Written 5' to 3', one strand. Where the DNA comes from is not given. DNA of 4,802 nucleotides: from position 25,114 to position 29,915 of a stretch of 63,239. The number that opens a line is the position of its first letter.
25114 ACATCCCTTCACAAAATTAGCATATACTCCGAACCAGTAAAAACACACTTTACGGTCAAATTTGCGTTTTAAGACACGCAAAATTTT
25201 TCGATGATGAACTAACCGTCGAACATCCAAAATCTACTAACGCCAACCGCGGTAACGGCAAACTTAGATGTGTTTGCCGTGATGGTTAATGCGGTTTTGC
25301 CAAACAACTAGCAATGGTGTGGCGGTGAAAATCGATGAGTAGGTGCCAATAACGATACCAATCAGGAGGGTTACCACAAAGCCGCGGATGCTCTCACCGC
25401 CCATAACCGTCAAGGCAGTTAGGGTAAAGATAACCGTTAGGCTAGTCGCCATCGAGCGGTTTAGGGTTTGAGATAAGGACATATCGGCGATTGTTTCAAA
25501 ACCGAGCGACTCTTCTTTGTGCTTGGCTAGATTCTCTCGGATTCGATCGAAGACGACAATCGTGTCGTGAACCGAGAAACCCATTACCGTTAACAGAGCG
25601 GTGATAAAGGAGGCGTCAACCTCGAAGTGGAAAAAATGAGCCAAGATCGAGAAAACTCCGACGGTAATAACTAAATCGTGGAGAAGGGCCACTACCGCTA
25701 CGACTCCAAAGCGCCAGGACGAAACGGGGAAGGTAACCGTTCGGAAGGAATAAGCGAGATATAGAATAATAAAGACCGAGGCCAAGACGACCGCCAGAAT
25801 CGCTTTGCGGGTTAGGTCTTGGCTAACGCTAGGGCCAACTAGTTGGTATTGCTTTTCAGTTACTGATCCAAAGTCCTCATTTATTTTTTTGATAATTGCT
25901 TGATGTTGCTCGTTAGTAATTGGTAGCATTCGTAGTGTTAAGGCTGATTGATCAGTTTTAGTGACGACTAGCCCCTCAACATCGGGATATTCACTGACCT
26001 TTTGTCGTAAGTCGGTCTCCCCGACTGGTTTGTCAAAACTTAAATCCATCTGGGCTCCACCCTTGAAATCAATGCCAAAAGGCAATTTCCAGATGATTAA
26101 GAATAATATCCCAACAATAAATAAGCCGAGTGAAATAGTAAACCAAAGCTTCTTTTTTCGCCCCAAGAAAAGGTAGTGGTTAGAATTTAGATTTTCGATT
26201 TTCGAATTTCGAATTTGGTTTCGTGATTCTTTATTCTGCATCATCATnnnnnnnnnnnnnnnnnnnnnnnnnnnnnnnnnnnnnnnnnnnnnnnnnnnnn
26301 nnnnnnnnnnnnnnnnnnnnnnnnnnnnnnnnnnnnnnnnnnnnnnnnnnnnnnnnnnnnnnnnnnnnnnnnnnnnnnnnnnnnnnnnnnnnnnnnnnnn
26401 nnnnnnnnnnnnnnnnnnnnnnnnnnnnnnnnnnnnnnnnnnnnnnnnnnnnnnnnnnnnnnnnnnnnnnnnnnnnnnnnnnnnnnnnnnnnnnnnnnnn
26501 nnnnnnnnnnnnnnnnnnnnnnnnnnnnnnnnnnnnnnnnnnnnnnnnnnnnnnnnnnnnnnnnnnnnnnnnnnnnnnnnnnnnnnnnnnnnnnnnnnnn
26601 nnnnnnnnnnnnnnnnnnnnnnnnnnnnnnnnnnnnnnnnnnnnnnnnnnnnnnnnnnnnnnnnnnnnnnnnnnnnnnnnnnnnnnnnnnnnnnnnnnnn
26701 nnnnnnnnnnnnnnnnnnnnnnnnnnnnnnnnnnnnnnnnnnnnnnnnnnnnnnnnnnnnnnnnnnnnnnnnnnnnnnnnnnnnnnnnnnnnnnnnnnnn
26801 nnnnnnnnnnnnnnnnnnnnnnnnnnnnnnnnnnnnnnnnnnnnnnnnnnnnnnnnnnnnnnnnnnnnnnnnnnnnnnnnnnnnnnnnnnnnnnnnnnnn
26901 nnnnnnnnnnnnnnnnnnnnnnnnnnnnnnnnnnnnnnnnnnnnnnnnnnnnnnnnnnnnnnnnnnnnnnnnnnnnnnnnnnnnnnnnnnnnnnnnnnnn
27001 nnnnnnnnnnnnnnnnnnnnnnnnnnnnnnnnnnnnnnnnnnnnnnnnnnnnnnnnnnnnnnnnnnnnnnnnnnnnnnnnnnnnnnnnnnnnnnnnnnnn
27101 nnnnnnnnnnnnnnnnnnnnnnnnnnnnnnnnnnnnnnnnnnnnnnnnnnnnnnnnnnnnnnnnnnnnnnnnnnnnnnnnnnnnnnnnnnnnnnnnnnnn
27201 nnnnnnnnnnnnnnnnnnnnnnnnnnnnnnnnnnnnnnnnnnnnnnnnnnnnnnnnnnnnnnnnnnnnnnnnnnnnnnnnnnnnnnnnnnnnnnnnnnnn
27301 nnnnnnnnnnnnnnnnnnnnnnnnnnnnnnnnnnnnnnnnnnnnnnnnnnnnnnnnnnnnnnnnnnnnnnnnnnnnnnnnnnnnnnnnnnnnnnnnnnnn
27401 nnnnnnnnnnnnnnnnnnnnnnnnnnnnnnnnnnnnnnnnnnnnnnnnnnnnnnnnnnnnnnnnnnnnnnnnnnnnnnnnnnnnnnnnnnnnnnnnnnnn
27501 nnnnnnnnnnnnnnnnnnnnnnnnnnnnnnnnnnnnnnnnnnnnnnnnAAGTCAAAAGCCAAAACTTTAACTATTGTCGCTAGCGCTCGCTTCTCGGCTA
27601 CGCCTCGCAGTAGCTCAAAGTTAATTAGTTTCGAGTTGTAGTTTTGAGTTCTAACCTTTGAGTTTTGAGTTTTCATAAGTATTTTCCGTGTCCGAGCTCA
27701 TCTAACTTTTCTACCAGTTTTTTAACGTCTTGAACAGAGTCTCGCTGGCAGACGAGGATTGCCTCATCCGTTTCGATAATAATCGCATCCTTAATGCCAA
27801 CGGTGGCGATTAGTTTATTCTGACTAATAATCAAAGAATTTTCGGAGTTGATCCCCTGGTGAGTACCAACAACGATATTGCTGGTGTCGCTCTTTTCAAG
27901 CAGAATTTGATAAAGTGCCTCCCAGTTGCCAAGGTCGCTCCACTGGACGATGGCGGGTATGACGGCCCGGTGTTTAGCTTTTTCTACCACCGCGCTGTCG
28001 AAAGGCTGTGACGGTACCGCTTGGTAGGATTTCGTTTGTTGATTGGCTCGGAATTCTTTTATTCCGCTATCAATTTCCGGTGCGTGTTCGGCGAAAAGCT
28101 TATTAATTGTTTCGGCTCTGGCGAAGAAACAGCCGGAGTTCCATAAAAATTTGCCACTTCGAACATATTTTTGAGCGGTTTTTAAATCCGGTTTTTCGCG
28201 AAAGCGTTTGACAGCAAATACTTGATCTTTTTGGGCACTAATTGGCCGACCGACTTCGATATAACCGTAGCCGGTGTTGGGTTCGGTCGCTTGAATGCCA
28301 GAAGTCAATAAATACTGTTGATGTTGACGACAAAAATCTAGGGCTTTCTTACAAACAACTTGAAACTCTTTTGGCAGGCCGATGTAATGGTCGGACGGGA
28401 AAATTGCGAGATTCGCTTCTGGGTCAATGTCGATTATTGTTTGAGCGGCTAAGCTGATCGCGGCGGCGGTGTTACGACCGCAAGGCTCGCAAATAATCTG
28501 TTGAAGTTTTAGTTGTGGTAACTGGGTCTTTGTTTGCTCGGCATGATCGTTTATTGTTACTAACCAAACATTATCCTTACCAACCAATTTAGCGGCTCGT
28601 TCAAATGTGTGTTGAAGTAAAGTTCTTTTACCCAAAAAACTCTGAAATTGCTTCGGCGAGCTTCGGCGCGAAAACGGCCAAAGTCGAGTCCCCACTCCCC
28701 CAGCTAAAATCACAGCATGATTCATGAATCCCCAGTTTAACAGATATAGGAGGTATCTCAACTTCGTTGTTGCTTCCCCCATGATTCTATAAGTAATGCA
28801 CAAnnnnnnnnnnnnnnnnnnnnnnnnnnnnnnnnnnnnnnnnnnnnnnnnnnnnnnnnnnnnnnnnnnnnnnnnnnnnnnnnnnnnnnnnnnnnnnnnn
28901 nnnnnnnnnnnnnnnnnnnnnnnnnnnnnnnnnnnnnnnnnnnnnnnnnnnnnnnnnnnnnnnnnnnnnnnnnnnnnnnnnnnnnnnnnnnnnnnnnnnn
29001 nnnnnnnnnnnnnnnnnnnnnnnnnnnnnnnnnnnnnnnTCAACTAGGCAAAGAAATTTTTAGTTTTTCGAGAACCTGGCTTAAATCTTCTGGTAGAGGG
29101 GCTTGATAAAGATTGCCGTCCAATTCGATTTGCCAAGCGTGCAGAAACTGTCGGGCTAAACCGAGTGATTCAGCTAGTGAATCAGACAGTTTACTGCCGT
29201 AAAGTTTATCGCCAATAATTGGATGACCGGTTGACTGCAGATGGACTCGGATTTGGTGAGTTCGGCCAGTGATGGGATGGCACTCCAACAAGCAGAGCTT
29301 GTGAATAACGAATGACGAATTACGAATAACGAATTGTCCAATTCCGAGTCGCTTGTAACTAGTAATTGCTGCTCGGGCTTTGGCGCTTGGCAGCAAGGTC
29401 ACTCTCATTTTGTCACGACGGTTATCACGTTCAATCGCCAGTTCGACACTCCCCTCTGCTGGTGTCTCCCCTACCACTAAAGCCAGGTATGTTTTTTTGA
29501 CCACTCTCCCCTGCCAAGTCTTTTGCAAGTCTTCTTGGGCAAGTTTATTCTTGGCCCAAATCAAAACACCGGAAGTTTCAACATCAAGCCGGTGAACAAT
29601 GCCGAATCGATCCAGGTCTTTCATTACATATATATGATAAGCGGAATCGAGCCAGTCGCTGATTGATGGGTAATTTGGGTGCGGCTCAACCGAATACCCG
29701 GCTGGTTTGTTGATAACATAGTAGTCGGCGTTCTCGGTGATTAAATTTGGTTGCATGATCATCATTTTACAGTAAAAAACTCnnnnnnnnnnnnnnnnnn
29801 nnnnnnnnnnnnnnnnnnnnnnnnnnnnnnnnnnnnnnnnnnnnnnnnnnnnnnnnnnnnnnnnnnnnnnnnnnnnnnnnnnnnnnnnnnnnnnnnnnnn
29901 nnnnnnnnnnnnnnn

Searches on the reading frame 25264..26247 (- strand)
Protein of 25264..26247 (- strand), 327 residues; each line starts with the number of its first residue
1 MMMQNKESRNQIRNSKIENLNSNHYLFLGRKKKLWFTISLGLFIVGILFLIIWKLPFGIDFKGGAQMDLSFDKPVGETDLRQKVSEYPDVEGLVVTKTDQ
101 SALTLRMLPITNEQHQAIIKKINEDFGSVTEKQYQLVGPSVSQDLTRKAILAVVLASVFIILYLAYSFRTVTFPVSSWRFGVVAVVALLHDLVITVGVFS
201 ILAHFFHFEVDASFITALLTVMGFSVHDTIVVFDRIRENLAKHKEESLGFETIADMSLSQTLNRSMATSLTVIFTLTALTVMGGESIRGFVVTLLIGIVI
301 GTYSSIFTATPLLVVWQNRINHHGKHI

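Call 13: search_protein_families(library=pfam, proteins=[window:25264-26247:-], max_evalue=0.00001)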
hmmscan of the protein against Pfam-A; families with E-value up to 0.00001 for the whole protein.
window:25264-26247:- (327 aa): 2 families
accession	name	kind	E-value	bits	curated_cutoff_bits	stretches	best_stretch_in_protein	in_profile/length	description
PF02355.23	SecD_SecF_C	-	1.5e-55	188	20.5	1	120-318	3-188/189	Protein export membrane protein SecD/SecF, C-terminal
PF07549.19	Sec_GG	-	2e-06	27.5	20.3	1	55-75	8-28/28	SecD/SecF GG Motif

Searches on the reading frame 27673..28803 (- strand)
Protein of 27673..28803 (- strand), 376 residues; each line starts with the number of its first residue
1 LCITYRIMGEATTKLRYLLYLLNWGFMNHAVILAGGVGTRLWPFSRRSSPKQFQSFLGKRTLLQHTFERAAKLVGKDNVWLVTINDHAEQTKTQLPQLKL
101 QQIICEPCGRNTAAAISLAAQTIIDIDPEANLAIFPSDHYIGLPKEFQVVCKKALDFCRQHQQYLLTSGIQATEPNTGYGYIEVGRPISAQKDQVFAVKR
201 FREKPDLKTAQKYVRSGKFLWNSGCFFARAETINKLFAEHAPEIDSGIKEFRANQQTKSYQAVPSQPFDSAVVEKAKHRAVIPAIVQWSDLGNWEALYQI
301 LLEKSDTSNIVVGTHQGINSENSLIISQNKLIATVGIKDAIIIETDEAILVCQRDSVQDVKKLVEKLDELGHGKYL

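Call 13: search_protein_families(library=pfam, proteins=[window:27673-28803:-], max_evalue=0.00001)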
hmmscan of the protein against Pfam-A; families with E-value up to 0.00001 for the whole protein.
window:27673-28803:- (376 aa): 3 families
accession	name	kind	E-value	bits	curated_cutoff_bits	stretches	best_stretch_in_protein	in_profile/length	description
PF00483.29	NTP_transferase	-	2.5e-45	155.4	21.2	1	30-301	2-239/245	Nucleotidyl transferase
PF22640.1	ManC_GMP_beta-helix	-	1.8e-17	63.4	27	1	315-367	3-55/55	MannoseP isomerase/GMP-like beta-helix domain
PF12804.13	NTP_transf_3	-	7.3e-09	36.4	27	1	30-139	1-96/160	MobA-like NTP transferase domain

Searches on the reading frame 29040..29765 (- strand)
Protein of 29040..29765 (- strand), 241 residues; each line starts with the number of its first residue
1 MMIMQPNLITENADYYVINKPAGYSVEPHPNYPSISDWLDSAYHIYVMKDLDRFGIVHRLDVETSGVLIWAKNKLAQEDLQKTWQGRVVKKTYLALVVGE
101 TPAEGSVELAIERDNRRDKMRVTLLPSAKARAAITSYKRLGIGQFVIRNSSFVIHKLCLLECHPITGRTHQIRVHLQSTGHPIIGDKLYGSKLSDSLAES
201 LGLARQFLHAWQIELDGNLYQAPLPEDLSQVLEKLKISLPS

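Call 61: search_protein_families(library=pfam, proteins=[window:29040-29765:-], max_evalue=0.001)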
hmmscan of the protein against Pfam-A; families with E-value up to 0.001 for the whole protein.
window:29040-29765:- (241 aa): 1 family
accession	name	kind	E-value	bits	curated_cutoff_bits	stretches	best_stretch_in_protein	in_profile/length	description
PF00849.27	PseudoU_synth_2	-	3.3e-28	99.3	26.8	1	14-178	1-152/152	RNA pseudouridylate synthase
